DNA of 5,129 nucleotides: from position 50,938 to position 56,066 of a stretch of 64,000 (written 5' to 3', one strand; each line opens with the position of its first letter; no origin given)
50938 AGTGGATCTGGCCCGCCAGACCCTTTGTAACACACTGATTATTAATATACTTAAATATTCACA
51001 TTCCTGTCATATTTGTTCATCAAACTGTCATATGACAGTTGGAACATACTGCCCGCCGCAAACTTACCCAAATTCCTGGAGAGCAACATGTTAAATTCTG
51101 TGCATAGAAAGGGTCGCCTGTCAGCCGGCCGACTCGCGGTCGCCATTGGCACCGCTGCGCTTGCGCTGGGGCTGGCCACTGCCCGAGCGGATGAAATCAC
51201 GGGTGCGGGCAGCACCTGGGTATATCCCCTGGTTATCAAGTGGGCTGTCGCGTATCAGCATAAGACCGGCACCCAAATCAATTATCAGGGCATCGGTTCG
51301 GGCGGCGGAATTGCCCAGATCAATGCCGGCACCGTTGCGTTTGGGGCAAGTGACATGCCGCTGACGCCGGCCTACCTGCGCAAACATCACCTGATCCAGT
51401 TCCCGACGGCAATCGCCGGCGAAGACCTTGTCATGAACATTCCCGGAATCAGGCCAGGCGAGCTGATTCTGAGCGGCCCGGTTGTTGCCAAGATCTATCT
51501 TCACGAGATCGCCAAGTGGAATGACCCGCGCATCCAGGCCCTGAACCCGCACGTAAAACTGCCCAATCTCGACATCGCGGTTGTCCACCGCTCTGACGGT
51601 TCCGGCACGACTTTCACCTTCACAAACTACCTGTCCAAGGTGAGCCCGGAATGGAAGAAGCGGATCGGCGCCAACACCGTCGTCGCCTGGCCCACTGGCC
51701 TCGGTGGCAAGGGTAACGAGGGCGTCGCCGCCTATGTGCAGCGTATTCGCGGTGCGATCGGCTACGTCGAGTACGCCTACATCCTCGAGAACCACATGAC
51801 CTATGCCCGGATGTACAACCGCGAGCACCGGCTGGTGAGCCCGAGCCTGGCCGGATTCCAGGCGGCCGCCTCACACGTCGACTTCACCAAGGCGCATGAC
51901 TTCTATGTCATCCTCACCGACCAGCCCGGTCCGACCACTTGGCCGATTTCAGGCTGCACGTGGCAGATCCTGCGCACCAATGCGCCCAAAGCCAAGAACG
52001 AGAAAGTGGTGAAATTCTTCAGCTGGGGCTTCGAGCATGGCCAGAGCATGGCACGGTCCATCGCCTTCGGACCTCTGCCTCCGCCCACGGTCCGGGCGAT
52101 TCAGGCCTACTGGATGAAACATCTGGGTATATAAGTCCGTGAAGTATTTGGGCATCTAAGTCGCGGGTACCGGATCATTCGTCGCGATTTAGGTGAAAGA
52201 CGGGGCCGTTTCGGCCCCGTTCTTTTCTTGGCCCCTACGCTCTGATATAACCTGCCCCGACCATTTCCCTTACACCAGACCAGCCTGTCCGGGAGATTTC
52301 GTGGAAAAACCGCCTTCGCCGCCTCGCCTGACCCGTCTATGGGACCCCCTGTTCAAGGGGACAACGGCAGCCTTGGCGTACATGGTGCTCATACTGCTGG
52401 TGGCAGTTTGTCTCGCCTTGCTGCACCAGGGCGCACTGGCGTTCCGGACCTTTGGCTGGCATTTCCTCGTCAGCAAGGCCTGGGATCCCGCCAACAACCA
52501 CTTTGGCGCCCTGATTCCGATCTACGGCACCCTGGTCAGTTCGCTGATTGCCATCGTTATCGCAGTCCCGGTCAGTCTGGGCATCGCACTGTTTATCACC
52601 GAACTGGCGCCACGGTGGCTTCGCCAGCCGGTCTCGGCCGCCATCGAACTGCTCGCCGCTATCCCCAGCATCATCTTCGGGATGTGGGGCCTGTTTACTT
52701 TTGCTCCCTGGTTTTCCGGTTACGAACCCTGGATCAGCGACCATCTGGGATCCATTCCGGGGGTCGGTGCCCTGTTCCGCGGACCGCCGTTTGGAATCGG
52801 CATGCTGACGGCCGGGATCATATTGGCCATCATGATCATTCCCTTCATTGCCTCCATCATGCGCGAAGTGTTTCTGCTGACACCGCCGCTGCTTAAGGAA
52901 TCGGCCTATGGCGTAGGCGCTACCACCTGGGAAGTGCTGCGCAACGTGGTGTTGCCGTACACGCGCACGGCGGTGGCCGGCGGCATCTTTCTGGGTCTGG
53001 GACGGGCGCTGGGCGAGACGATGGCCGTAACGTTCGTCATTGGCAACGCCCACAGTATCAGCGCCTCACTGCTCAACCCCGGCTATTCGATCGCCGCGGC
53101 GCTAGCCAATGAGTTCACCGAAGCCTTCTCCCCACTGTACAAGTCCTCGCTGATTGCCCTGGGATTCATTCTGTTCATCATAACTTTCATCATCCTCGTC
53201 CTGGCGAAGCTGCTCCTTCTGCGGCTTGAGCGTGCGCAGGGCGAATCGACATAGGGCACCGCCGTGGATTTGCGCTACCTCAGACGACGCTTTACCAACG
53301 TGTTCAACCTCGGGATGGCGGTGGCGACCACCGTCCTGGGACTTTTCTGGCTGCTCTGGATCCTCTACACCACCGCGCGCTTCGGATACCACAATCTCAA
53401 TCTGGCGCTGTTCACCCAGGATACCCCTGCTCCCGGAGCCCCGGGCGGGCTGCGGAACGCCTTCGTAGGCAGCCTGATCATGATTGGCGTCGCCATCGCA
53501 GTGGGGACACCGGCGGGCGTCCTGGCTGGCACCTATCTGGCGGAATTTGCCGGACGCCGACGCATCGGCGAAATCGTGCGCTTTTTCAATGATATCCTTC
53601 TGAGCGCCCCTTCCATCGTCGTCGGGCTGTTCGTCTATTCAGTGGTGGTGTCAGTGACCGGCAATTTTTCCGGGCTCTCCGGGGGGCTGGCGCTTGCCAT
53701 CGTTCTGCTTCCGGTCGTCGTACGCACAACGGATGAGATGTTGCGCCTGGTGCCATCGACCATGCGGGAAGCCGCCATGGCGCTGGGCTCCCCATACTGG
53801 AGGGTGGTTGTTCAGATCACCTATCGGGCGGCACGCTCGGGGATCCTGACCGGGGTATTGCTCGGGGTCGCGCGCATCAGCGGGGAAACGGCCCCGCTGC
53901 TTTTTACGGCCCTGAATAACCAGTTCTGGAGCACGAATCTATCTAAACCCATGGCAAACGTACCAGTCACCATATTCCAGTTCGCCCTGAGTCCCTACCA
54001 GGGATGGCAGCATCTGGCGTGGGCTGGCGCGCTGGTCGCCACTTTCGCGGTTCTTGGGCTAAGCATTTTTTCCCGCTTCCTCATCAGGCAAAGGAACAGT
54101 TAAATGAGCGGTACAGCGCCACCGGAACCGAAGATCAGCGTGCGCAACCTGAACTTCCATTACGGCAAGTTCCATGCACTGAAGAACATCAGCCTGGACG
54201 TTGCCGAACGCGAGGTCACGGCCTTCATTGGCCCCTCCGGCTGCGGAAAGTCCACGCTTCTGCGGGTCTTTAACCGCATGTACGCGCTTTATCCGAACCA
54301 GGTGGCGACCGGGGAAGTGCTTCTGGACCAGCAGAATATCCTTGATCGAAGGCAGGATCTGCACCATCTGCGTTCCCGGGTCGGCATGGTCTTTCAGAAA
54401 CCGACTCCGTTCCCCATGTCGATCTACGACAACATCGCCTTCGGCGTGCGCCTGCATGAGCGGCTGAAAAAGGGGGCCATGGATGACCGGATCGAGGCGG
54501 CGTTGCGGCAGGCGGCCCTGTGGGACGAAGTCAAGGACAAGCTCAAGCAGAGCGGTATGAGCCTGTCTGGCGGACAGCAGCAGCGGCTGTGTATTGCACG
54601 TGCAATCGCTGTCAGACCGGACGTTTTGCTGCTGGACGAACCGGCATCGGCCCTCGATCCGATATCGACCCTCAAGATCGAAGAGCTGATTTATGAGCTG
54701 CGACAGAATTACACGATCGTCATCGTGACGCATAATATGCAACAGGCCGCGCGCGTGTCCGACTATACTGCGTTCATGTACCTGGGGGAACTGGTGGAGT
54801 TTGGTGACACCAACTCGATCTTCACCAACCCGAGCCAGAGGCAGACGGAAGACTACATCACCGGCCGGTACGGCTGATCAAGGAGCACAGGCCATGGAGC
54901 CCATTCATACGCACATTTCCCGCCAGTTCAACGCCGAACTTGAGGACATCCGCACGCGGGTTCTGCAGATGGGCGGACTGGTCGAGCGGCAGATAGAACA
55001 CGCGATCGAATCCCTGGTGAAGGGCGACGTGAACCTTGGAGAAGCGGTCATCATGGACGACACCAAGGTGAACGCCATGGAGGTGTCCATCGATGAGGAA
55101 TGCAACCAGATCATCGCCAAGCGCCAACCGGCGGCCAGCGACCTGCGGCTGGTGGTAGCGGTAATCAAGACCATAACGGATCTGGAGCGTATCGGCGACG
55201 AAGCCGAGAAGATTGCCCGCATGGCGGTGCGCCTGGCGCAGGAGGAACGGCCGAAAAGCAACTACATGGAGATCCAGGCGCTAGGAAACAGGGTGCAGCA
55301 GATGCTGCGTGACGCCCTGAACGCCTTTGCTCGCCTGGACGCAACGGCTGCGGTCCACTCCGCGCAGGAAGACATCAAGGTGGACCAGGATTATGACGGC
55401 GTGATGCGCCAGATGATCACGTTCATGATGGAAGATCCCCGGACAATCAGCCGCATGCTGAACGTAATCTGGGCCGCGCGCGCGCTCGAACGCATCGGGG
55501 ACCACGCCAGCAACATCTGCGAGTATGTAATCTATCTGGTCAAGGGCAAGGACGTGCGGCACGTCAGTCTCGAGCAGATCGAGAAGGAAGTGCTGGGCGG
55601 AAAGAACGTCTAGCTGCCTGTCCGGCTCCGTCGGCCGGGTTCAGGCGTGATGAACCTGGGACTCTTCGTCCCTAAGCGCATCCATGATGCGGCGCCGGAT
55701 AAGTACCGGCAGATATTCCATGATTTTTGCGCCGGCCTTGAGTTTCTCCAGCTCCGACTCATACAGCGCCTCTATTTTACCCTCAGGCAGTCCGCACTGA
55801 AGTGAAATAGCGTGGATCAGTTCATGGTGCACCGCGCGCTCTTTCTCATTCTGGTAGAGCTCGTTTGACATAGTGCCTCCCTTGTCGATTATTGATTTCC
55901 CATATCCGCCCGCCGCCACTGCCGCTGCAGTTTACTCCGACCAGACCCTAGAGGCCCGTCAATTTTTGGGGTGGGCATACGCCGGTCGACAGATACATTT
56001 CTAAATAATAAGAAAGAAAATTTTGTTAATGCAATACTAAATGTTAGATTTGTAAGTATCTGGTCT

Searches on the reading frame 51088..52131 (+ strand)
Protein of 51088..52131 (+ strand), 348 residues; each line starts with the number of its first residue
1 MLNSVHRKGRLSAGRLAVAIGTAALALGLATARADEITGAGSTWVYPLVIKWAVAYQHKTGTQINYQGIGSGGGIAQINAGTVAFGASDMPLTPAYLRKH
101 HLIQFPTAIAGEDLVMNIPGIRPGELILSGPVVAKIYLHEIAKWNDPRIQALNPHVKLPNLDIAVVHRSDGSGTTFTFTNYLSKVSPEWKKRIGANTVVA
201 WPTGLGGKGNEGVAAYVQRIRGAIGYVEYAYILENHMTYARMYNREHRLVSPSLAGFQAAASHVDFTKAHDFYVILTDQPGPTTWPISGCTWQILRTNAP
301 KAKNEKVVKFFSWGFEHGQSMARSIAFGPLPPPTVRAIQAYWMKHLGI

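Call 80: search_protein_families(library=pfam, proteins=[window:51088-52131:+], max_evalue=0.01)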
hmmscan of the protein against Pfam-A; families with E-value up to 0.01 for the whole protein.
window:51088-52131:+ (348 aa): 3 families
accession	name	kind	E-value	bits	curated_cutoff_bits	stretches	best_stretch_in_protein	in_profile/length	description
PF12849.12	PBP_like_2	-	9.1e-30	104.8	27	1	31-240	6-198/267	PBP superfamily domain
PF01547.30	SBP_bac_1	-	1e-12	49.1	26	1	56-315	17-301/307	Bacterial extracellular solute-binding protein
PF12727.12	PBP_like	-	0.00013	21.6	27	1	57-187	5-120/193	PBP superfamily domain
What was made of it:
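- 51088..52134 (+): pstS (PBP_like_2). Followed by pstC 52193-53254, pstA 53264-54103, pstB 54104-54877 and phoU 54897-55613 (the pstC and phoU starts are uncertain). Pfam (call 80).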

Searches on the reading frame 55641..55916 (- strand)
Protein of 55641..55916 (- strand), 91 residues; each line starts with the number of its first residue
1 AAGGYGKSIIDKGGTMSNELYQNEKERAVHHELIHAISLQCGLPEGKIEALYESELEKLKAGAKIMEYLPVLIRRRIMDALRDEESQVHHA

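Call 80: search_protein_families(library=pfam, proteins=[window:55641-55916:-], max_evalue=0.01)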
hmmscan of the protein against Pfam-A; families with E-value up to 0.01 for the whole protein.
window:55641-55916:- (91 aa): 1 family
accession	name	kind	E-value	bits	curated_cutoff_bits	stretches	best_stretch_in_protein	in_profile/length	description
PF12085.13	DUF3562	-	3.8e-10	39.7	26.3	1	32-83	6-57/60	Protein of unknown function (DUF3562)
